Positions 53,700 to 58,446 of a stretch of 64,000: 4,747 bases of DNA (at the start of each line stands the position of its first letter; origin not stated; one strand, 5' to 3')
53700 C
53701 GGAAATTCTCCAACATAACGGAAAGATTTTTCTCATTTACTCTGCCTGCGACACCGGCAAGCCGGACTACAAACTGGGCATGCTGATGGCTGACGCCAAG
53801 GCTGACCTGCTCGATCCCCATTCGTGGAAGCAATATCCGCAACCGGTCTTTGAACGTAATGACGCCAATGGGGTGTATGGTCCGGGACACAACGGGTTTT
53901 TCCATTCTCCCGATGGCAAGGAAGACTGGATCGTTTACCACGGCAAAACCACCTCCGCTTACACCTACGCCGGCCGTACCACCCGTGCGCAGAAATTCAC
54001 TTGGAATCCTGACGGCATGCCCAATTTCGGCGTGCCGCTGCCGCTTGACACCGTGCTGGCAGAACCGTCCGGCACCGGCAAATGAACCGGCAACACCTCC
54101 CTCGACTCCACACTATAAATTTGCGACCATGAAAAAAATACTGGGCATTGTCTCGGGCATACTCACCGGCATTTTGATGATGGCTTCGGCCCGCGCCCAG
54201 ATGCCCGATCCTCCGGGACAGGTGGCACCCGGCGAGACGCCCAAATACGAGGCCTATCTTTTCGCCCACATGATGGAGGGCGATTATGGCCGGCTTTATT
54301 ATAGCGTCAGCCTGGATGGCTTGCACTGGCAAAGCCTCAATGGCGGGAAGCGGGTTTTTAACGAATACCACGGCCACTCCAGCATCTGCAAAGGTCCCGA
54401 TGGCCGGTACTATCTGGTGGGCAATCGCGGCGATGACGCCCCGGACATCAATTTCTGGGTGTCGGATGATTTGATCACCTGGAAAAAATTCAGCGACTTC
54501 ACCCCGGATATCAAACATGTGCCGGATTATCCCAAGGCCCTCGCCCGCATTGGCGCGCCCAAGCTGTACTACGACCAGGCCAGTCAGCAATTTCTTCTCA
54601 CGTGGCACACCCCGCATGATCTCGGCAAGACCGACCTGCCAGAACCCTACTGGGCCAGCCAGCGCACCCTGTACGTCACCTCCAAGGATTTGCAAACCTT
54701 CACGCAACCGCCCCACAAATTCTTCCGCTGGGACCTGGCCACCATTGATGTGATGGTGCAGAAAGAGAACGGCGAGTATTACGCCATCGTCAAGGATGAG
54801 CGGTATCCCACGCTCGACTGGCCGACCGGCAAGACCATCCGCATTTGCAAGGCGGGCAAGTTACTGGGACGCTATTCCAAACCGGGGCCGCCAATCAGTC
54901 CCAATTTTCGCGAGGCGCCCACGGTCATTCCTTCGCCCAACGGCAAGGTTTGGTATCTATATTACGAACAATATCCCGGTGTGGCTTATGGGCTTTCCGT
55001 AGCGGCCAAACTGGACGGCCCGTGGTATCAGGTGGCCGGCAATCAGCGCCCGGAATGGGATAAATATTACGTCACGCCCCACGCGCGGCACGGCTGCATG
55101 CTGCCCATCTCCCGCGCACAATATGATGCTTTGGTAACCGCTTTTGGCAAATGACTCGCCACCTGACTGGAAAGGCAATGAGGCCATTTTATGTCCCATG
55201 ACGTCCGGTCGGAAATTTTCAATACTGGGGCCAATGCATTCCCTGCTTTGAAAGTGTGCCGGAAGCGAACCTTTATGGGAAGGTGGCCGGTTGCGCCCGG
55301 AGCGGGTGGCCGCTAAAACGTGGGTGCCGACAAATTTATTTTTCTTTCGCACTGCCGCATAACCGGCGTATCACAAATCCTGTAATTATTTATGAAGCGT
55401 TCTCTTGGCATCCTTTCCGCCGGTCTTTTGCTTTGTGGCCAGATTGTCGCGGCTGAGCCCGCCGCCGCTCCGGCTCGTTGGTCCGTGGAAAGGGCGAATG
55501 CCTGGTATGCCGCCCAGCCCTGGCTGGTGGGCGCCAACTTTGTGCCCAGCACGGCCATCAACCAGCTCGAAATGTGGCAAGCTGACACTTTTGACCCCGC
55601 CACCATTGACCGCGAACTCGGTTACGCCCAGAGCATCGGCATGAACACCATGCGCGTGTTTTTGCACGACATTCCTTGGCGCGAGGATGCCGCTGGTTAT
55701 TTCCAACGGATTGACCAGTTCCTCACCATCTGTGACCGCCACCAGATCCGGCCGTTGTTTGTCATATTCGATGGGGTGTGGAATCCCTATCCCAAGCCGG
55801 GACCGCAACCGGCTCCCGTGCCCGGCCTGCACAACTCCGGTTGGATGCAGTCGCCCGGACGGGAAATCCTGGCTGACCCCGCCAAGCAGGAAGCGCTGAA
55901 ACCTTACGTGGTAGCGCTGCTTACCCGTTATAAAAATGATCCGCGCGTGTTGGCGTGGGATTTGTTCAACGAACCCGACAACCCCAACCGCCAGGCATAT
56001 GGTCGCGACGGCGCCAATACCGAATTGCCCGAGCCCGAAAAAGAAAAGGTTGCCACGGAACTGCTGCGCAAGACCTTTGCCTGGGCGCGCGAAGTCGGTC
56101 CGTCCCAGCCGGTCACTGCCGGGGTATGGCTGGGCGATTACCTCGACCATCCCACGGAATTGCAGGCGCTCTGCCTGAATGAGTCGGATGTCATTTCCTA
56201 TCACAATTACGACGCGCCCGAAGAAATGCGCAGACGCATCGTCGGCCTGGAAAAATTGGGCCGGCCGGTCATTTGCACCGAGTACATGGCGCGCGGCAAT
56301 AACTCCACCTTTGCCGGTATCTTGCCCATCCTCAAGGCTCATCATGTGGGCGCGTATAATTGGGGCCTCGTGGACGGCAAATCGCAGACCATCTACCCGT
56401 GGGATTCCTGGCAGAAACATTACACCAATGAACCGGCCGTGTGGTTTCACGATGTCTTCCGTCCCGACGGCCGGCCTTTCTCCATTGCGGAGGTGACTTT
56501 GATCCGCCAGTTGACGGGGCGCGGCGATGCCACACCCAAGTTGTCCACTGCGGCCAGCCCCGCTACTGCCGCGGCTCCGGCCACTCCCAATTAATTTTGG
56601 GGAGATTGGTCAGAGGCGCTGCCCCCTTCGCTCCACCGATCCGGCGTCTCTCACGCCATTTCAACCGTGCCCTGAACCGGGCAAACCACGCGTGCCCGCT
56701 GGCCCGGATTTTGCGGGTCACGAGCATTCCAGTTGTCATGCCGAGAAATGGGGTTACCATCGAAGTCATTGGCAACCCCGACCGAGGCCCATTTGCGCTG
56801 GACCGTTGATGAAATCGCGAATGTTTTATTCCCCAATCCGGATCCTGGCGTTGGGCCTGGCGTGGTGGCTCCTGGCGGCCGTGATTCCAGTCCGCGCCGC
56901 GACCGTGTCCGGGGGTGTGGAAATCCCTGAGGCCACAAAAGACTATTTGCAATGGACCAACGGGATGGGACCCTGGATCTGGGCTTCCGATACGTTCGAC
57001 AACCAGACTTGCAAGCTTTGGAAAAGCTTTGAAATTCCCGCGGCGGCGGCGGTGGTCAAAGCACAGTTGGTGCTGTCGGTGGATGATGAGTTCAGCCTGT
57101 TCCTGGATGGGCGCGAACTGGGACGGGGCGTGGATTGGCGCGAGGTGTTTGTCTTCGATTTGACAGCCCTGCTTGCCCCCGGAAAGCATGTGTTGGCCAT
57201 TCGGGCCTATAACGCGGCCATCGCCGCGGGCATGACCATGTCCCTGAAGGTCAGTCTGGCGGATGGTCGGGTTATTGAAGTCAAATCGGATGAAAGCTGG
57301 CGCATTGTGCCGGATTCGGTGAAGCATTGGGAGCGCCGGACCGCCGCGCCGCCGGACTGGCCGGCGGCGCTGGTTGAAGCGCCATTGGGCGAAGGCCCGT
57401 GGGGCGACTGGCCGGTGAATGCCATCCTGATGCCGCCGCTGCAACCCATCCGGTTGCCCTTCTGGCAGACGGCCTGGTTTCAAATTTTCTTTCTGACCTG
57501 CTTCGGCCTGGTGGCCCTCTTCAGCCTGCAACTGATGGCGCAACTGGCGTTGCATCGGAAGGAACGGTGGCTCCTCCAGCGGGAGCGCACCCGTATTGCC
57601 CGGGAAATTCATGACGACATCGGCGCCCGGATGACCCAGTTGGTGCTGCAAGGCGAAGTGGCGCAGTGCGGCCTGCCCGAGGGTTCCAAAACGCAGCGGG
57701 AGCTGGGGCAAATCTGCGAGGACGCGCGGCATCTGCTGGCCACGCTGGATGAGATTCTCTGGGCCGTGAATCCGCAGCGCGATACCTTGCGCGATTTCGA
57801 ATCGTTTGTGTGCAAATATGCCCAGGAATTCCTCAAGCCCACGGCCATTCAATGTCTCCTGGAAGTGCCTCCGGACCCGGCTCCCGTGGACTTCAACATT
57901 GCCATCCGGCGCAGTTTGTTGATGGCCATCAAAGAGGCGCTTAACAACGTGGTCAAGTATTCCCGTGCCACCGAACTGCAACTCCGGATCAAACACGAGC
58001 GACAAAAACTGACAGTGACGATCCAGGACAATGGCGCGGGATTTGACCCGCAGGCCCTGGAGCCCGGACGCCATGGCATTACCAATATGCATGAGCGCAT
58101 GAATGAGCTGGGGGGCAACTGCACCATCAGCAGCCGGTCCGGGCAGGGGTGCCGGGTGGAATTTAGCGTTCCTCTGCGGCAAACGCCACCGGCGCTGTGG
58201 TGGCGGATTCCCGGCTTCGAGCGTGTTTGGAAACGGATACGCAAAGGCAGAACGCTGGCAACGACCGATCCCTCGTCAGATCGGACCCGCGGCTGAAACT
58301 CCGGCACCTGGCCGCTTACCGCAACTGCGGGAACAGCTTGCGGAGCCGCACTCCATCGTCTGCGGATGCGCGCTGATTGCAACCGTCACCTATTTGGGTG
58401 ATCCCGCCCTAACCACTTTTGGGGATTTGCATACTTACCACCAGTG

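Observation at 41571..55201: Four copies of a conserved 7-8 codon mini-ORF (M-R-P-F/L-Y/H-V/A-P-stop, always CCA-TGA-C) in the 5' leaders of the glycan-locus transcription units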

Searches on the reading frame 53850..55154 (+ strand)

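Call 8: search_protein_families(library=pfam, proteins=[window:53850-55154:+], max_evalue=0.001)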
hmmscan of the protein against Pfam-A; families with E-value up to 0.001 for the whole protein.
window:53850-55154:+ (434 aa): 1 family
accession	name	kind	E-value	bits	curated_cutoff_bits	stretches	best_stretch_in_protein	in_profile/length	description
PF04616.20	Glyco_hydro_43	-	5.8e-05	23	32.2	1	177-395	13-224/288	Glycosyl hydrolases family 43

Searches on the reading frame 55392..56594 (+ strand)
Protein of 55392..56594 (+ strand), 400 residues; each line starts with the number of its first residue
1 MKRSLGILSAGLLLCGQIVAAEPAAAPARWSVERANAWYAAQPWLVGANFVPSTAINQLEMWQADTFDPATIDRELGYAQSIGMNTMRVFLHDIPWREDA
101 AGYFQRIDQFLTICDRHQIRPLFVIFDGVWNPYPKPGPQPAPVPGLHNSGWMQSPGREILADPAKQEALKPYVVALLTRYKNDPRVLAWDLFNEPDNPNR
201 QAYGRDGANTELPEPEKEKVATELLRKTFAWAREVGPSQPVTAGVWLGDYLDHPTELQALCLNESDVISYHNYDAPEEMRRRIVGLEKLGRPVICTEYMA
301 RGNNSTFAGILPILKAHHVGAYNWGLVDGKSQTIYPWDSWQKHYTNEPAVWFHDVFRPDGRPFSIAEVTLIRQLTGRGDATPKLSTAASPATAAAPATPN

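Call 8: search_protein_families(library=pfam, proteins=[window:55392-56594:+], max_evalue=0.001)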
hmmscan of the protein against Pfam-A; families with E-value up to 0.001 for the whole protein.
window:55392-56594:+ (400 aa): 2 families
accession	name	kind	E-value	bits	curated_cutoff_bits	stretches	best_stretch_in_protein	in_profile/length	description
PF02836.23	Glyco_hydro_2_C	-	1.7e-07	31.1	21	1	161-305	102-217/302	Glycosyl hydrolases family 2, TIM barrel domain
PF00150.24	Cellulase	-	0.00018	21.5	23.5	1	147-324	83-266/272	Cellulase (glycosyl hydrolase family 5)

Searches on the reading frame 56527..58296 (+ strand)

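Call 8: search_protein_families(library=pfam, proteins=[window:56527-58296:+], max_evalue=0.001)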
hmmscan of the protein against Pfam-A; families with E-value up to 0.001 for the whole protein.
window:56527-58296:+ (589 aa): 4 families
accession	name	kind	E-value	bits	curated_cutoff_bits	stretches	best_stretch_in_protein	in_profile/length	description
PF02518.31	HATPase_c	-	5.2e-13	49.8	26.4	1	462-551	4-110/111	Histidine kinase-, DNA gyrase B-, and HSP90-like ATPase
PF07730.19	HisKA_3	-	1.2e-09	39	24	1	353-417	1-66/68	Histidine kinase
PF13581.12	HATPase_c_2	-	1.3e-06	28.9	27.4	1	463-516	31-89/127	Histidine kinase-like ATPase domain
PF13589.12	HATPase_c_3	-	0.00023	21.6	25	1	466-543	5-78/137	Histidine kinase-, DNA gyrase B-, and HSP90-like ATPase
